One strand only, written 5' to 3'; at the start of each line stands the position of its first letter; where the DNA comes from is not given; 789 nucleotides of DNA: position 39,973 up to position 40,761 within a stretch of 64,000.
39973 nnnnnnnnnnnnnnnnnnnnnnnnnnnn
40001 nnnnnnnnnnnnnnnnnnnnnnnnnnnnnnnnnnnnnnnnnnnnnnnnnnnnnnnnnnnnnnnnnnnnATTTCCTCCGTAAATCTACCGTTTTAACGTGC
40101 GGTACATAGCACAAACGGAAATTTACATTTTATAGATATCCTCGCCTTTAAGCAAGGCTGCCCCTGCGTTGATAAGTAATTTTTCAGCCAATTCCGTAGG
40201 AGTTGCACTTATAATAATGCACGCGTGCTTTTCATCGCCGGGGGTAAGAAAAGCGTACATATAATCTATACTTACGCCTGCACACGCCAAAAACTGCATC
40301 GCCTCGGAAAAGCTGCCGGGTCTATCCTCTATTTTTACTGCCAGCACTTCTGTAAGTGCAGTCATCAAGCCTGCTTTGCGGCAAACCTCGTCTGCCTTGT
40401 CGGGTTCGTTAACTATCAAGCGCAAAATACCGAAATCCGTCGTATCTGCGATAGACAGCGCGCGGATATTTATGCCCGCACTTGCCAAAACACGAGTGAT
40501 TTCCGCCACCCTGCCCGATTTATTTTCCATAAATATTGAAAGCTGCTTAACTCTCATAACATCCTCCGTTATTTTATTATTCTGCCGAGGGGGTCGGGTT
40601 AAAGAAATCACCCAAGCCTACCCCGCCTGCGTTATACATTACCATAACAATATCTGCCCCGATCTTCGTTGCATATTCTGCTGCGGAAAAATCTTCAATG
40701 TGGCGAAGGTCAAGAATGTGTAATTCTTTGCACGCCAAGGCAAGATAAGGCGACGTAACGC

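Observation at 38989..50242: Aryl-pyruvate/aryl-CoA module (symporter-paaK-iorAB-ACT) interleaved gene-by-gene with an MBOAT and two AlgJ/AlgX-type DxHW acyltransferases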

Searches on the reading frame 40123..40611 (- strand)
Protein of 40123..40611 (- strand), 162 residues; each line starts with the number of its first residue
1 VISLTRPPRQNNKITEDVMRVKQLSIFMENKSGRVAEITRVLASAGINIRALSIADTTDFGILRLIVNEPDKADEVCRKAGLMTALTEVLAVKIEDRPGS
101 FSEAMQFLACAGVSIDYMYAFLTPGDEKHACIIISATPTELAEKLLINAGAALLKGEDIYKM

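Call 3: search_protein_families(library=pfam, proteins=[window:40123-40611:-], max_evalue=0.01)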
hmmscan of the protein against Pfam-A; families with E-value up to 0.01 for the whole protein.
window:40123-40611:- (162 aa): 6 families
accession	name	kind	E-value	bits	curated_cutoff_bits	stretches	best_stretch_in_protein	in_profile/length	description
PF19571.5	ACT_8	-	1.5e-29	103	23.5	1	19-156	1-135/141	ACT domain pair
PF01842.31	ACT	-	2.6e-13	49.9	27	1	23-72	2-53/66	ACT domain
PF22629.2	ACT_AHAS_ss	-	3.8e-07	30.6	27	1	24-76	1-55/67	AHAS small subunit-like ACT domain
PF13840.12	ACT_7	-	2.8e-06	27.5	27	1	30-60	19-48/65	ACT domain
PF13291.12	ACT_4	-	4.8e-06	27.6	27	1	23-63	8-50/80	ACT domain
PF22468.2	ACT_9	-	0.002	18.3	27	0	28-53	8-33/61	ACT domain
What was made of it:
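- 40123..40557 (-): Gene 9: a tandem-ACT protein (true start MRVKQL). It is the last gene of the ancestral aryl module and the 3' conserved flank of the island. Pfam ACT_8 1.5e-29 (call 3).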

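Call 4: search_protein_families(library=ncbifam, proteins=[window:40123-40611:-], max_evalue=0.01)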
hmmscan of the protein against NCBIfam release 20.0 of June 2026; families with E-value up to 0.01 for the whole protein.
window:40123-40611:- (162 aa): 10 families
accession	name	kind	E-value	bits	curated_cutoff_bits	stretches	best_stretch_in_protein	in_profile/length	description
NF006352.0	PRK08577.1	equivalog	1e-06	28.9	140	1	14-49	49-84/136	hypothetical protein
NF008864.0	PRK11895.1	equivalog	0.00016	21.3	119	1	22-67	4-49/164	acetolactate synthase small subunit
TIGR00656.1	asp_kin_monofn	equivalog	0.00019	20.6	402.25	0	16-69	264-315/407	aspartate kinase, monofunctional class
NF005107.0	PRK06545.1-5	equivalog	0.00021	20.4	414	0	28-73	302-349/367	prephenate dehydrogenase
NF005112.0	PRK06545.2-4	subfamily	0.00071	18.7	294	0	81-125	281-325/356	prephenate dehydrogenase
NF053754.1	TrpY_fam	subfamily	0.0013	18.8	180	0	29-69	102-144/163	TrpY family transcription regulator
TIGR00119.1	acolac_sm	equivalog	0.0014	18.6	56.9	1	23-92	4-73/158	acetolactate synthase small subunit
NF004976.0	PRK06349.1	subfamily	0.0018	17.5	205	0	15-59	343-387/430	homoserine dehydrogenase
NF005109.0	PRK06545.2-1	equivalog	0.0025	17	397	0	23-75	294-347/361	prephenate dehydrogenase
NF005656.0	PRK07431.1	equivalog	0.004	15.8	657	0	13-54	514-555/587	aspartate kinase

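Call 38: find_homologous_proteins(query=window:40123-40557:-, max_evalue=1e-30)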
Query window:40123-40557:- (144 aa): 4089 proteins with E <= 1e-30 among 8000 candidates; the best 120 are listed.
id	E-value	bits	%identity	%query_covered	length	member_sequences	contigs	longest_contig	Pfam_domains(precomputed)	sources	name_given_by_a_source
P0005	1.3e-84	298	99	100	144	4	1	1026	PF22629.3,PF13291.13,PF01842.32,PF13840.13,PF19571.6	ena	-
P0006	3.5e-74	265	84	100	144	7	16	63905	PF22629.3,PF01842.32,PF19571.6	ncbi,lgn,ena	-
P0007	2.4e-70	252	81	100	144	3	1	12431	PF22629.3,PF01842.32,PF13840.13,PF19571.6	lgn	-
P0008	2.9e-66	239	80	100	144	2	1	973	PF22629.3,PF01842.32,PF19571.6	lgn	-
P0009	3.0e-66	239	78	100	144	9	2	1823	PF22629.3,PF01842.32,PF19571.6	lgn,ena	-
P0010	7.2e-65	235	76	100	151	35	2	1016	PF22629.3,PF01842.32,PF13840.13,PF19571.6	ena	-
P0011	5.2e-55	203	65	100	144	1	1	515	PF22629.3,PF13291.13,PF01842.32,PF19571.6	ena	-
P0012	3.2e-53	197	63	100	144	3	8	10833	PF22629.3,PF01842.32,PF13840.13,PF19571.6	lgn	-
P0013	5.7e-52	193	61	100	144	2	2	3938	PF22629.3,PF01842.32,PF13840.13,PF19571.6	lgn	-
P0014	1.1e-51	192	86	72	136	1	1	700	PF22629.3,PF13291.13,PF01842.32,PF19571.6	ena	-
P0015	2.7e-51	191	63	100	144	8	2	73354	PF22629.3,PF01842.32,PF13840.13,PF19571.6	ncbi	-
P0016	3.7e-51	190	61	100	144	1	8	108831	PF22629.3,PF01842.32,PF19571.6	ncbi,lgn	-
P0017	1.5e-44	169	58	100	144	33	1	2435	PF22629.3,PF13291.13,PF01842.32,PF19571.6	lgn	-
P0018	1.9e-43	165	57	100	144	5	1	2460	PF22629.3,PF01842.32,PF19571.6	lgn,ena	-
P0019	6.7e-43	164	55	100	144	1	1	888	PF01842.32,PF13840.13,PF19571.6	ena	-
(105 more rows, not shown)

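Call 39: find_encoding_contigs(protein=P0007, flank=10000, max_places=3)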
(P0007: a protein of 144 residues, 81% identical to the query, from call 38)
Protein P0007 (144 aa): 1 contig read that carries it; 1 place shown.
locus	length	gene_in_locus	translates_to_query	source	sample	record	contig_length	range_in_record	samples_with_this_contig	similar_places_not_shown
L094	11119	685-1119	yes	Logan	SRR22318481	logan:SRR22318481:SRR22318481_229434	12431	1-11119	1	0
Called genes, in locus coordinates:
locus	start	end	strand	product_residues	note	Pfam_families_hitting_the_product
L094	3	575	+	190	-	?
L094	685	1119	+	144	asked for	PF01842:ACT, PF13840:ACT_7 (faint), PF19571:ACT_8, PF22629:ACT_AHAS_ss (faint)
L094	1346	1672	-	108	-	PF06153:CdAMP_rec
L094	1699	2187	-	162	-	PF08909:DUF1854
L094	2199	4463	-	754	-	PF00664:ABC_membrane, PF00005:ABC_tran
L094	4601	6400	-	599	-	PF13522:GATase_6, PF13537:GATase_7 (weak), PF01380:SIS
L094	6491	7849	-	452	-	PF02878:PGM_PMM_I, PF02879:PGM_PMM_II, PF02880:PGM_PMM_III, PF00408:PGM_PMM_IV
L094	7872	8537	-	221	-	PF24894:Hexapep_GlmU (faint), PF25084:LbH_EIF2B, PF25087:GMPPB_C, PF00132:Hexapep (weak)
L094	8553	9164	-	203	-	-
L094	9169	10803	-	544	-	-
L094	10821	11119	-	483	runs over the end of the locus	PF00919:UPF0004, PF04055:Radical_SAM, PF01938:TRAM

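Call 40: find_encoding_contigs(protein=P0012, flank=10000, max_places=4)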
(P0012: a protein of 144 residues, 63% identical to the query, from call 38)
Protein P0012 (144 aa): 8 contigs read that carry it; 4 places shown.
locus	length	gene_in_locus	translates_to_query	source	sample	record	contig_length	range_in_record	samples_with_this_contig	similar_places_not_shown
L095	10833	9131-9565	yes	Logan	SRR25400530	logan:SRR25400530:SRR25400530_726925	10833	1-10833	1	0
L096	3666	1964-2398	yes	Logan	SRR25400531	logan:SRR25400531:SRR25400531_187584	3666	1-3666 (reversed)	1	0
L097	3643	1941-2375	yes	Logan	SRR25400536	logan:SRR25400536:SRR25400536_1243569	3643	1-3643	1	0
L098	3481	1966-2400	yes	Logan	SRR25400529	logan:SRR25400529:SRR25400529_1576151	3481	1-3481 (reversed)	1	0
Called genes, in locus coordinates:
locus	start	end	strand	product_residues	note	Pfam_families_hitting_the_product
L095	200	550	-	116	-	-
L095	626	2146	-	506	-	PF13396:PLDc_N, PF13091:PLDc_2, PF00614:PLDc (weak), PF13091:PLDc_2, PF00614:PLDc (weak)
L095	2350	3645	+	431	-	PF13393:tRNA-synt_His, PF00587:tRNA-synt_2b, PF13393:tRNA-synt_His, PF03129:HGTP_anticodon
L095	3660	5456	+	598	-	PF01336:tRNA_anti-codon, PF00152:tRNA-synt_2, PF01409:tRNA-synt_2d (faint), PF02938:GAD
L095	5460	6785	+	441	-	PF00501:AMP-binding, PF14535:AMP-binding_C_2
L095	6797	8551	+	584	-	PF01855:POR_N, PF12837:Fer4_6 (faint), PF02775:TPP_enzyme_C, PF14697:Fer4_21 (faint), PF00037:Fer4 (faint), PF12838:Fer4_7, PF13187:Fer4_9 (weak), PF13237:Fer4_10 (weak), +1 more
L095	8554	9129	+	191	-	PF01558:POR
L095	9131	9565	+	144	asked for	PF01842:ACT, PF13840:ACT_7 (faint), PF19571:ACT_8, PF22629:ACT_AHAS_ss (faint)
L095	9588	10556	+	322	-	PF00710:Asparaginase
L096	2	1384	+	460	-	?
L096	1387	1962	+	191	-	PF01558:POR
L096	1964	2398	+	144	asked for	PF01842:ACT, PF13840:ACT_7 (faint), PF19571:ACT_8, PF22629:ACT_AHAS_ss (faint)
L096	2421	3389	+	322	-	PF00710:Asparaginase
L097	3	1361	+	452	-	?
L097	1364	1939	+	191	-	PF01558:POR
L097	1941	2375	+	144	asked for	PF01842:ACT, PF13840:ACT_7 (faint), PF19571:ACT_8, PF22629:ACT_AHAS_ss (faint)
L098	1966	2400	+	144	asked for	PF01842:ACT, PF13840:ACT_7 (faint), PF19571:ACT_8, PF22629:ACT_AHAS_ss (faint)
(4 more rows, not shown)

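Call 41: find_encoding_contigs(protein=P0016, flank=10000, max_places=3)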
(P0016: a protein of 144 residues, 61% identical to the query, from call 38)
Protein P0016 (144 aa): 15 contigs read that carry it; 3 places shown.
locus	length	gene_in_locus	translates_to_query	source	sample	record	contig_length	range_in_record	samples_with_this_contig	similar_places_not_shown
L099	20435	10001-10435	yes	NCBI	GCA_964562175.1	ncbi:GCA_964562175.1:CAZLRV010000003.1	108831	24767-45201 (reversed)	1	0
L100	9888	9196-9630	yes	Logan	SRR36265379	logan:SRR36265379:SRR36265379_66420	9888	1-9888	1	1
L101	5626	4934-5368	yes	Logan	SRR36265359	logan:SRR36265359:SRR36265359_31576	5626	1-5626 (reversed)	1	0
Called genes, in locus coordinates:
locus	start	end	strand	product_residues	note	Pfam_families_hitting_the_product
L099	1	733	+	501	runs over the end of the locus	PF08245:Mur_ligase_M, PF02875:Mur_ligase_C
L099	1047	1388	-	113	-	-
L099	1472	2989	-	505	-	PF13396:PLDc_N (weak), PF13091:PLDc_2, PF00614:PLDc (weak), PF13091:PLDc_2, PF00614:PLDc (weak)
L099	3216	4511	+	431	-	PF13393:tRNA-synt_His, PF00587:tRNA-synt_2b, PF13393:tRNA-synt_His, PF03129:HGTP_anticodon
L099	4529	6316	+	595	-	PF01336:tRNA_anti-codon, PF00152:tRNA-synt_2, PF01409:tRNA-synt_2d (faint), PF02938:GAD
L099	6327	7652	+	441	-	PF00501:AMP-binding, PF14535:AMP-binding_C_2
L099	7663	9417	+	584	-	PF01855:POR_N, PF02775:TPP_enzyme_C, PF00037:Fer4 (faint), PF12797:Fer4_2 (faint), PF12838:Fer4_7 (weak), PF13237:Fer4_10 (faint), PF14697:Fer4_21 (faint)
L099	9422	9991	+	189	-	PF01558:POR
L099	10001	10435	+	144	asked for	PF01842:ACT, PF19571:ACT_8, PF22629:ACT_AHAS_ss (faint)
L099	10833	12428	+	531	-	PF13177:DNA_pol3_delta2, PF13401:AAA_22 (weak), PF00004:AAA, PF22608:DNAX_ATPase_lid (weak), PF12169:DNA_pol3_gamma3 (weak)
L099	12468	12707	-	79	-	PF13083:KH_KhpA-B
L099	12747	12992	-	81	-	PF00886:Ribosomal_S16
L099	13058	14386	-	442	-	PF02881:SRP54_N, PF13401:AAA_22 (faint), PF00448:SRP54, PF01656:CbiA (weak), PF02978:SRP_SPB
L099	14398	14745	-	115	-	PF04297:UPF0122, PF08281:Sigma70_r4_2 (weak), PF04545:Sigma70_r4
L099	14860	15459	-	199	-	PF01066:CDP-OH_P_transf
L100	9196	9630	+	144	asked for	PF01842:ACT, PF19571:ACT_8, PF22629:ACT_AHAS_ss (faint)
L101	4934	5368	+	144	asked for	PF01842:ACT, PF19571:ACT_8, PF22629:ACT_AHAS_ss (faint)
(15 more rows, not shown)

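Call 42: find_encoding_contigs(protein=P0015, flank=10000, max_places=3)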
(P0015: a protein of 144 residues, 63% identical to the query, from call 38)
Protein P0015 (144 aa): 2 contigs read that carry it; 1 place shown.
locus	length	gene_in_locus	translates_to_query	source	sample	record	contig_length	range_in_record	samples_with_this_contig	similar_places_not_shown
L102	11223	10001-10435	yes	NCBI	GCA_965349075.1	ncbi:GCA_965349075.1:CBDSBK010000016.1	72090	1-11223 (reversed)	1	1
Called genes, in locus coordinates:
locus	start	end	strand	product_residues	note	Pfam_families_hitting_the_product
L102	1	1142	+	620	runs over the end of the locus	PF00128:Alpha-amylase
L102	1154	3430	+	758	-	PF00330:Aconitase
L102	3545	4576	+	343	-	PF00044:Gp_dh_N, PF02800:Gp_dh_C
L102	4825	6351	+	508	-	PF00474:SSF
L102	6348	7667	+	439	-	PF00501:AMP-binding, PF14535:AMP-binding_C_2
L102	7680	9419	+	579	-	PF01855:POR_N, PF12837:Fer4_6 (faint), PF02775:TPP_enzyme_C, PF12797:Fer4_2 (faint), PF00037:Fer4 (faint), PF12838:Fer4_7 (weak), PF13237:Fer4_10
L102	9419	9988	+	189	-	PF01558:POR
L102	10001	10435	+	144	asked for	PF01842:ACT, PF13840:ACT_7 (faint), PF19571:ACT_8, PF22629:ACT_AHAS_ss (faint)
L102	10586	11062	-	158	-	PF01797:Y1_Tnp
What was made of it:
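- An SSF gene overlaps paaK in L102 (call 42). The symporter-ligase pairing, overlapping by 4 nt in L102 (call 42), is the uptake-and-activation logic.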

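Call 68: find_encoding_contigs(protein=P0010, flank=3000, max_places=10)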
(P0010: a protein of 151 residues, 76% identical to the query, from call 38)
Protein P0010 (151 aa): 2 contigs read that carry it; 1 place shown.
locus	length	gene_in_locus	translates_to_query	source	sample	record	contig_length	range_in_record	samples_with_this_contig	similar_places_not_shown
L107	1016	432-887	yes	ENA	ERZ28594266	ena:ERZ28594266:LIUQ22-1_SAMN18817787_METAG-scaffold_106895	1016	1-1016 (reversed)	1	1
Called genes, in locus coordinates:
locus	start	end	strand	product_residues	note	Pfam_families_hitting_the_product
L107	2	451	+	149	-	?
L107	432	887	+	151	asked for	PF13840:ACT_7 (faint), PF19571:ACT_8, PF01842:ACT, PF22629:ACT_AHAS_ss (faint)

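Call 69: find_encoding_contigs(protein=P0009, flank=3000, max_places=10)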
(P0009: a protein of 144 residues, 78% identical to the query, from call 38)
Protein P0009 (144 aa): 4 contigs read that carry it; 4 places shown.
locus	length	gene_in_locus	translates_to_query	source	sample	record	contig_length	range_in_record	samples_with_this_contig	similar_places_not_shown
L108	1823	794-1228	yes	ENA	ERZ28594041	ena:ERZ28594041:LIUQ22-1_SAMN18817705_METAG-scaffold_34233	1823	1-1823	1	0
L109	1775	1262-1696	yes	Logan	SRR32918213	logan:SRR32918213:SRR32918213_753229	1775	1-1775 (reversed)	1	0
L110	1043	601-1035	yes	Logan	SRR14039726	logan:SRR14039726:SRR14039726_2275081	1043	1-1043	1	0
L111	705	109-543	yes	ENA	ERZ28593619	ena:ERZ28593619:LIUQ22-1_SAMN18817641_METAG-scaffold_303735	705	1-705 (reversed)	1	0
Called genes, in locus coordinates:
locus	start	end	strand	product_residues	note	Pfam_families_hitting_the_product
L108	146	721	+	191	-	PF01558:POR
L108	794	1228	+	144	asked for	PF01842:ACT, PF19571:ACT_8, PF22629:ACT_AHAS_ss (faint)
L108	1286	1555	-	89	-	-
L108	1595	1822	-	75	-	?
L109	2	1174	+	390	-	?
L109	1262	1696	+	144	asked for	PF01842:ACT, PF19571:ACT_8, PF22629:ACT_AHAS_ss (faint)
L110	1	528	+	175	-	?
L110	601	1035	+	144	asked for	PF01842:ACT, PF19571:ACT_8, PF22629:ACT_AHAS_ss (faint)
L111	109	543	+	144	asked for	PF01842:ACT, PF19571:ACT_8, PF22629:ACT_AHAS_ss (faint)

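Call 73: find_encoding_contigs(protein=P0006, flank=10000, max_places=10)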
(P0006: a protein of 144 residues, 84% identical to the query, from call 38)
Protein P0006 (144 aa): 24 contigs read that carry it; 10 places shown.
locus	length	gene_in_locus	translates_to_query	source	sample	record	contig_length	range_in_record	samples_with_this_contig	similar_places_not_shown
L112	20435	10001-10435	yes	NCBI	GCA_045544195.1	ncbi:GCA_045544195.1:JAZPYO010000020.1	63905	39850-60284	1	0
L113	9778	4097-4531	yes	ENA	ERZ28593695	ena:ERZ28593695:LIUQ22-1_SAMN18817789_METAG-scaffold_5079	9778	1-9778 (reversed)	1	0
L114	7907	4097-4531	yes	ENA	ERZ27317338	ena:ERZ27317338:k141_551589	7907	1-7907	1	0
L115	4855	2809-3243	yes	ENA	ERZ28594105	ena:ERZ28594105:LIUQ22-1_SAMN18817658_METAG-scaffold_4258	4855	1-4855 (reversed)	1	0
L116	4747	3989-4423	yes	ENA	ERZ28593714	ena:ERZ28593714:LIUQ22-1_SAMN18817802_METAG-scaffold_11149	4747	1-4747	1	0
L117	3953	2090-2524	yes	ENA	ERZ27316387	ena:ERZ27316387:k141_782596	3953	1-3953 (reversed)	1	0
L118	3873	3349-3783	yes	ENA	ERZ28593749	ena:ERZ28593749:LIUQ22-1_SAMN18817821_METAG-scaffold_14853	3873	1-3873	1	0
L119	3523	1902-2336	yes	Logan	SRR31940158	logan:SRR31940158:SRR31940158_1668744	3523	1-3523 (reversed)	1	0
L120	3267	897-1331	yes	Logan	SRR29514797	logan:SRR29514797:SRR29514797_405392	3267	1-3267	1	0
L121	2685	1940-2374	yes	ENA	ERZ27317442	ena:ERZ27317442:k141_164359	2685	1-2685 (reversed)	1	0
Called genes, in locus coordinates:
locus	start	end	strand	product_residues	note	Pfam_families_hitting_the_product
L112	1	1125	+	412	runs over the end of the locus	PF00501:AMP-binding, PF14535:AMP-binding_C_2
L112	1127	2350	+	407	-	PF16822:ALGX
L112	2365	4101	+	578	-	PF01855:POR_N, PF02775:TPP_enzyme_C, PF00037:Fer4 (faint), PF12797:Fer4_2 (faint), PF12838:Fer4_7 (weak)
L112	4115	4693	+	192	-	PF01558:POR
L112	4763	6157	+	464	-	PF03062:MBOAT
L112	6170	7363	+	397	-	PF16822:ALGX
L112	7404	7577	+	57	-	-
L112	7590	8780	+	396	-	PF16822:ALGX, PF14286:DHHW (weak)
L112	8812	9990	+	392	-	PF16822:ALGX (weak), PF14286:DHHW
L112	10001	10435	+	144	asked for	PF01842:ACT (weak), PF19571:ACT_8, PF22629:ACT_AHAS_ss (faint)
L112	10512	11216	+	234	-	PF13353:Fer4_12, PF04055:Radical_SAM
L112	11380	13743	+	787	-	PF03477:ATP-cone, PF13597:NRDD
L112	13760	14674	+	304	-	PF00890:FAD_binding_2, PF01266:DAO, PF03486:HI0933_like (weak), PF07992:Pyr_redox_2, PF12831:FAD_oxidored, PF13450:NAD_binding_8 (weak), PF13738:Pyr_redox_3, PF00070:Pyr_redox, +2 more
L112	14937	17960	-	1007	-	PF13306:LRR_5, PF13855:LRR_8 (faint), PF05725:FNIP (faint), PF13306:LRR_5, PF07523:Big_3 (weak), PF00036:EF-hand_1 (faint), PF00404:Dockerin_1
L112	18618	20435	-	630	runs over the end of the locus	PF01134:GIDA, PF07992:Pyr_redox_2 (faint), PF12831:FAD_oxidored (weak), PF21680:GIDA_C_1st, PF13932:SAM_GIDA_C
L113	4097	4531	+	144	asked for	PF01842:ACT (weak), PF19571:ACT_8, PF22629:ACT_AHAS_ss (faint)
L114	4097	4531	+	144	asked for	PF01842:ACT (weak), PF19571:ACT_8, PF22629:ACT_AHAS_ss (faint)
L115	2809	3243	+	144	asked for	PF01842:ACT (weak), PF19571:ACT_8, PF22629:ACT_AHAS_ss (faint)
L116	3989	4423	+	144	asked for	PF01842:ACT (weak), PF19571:ACT_8, PF22629:ACT_AHAS_ss (faint)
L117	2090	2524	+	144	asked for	PF01842:ACT (weak), PF19571:ACT_8, PF22629:ACT_AHAS_ss (faint)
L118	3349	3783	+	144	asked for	PF01842:ACT (weak), PF19571:ACT_8, PF22629:ACT_AHAS_ss (faint)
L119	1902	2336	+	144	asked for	PF01842:ACT (weak), PF19571:ACT_8, PF22629:ACT_AHAS_ss (faint)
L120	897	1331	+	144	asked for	PF01842:ACT (weak), PF19571:ACT_8, PF22629:ACT_AHAS_ss (faint)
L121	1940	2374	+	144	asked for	PF01842:ACT (weak), PF19571:ACT_8, PF22629:ACT_AHAS_ss (faint)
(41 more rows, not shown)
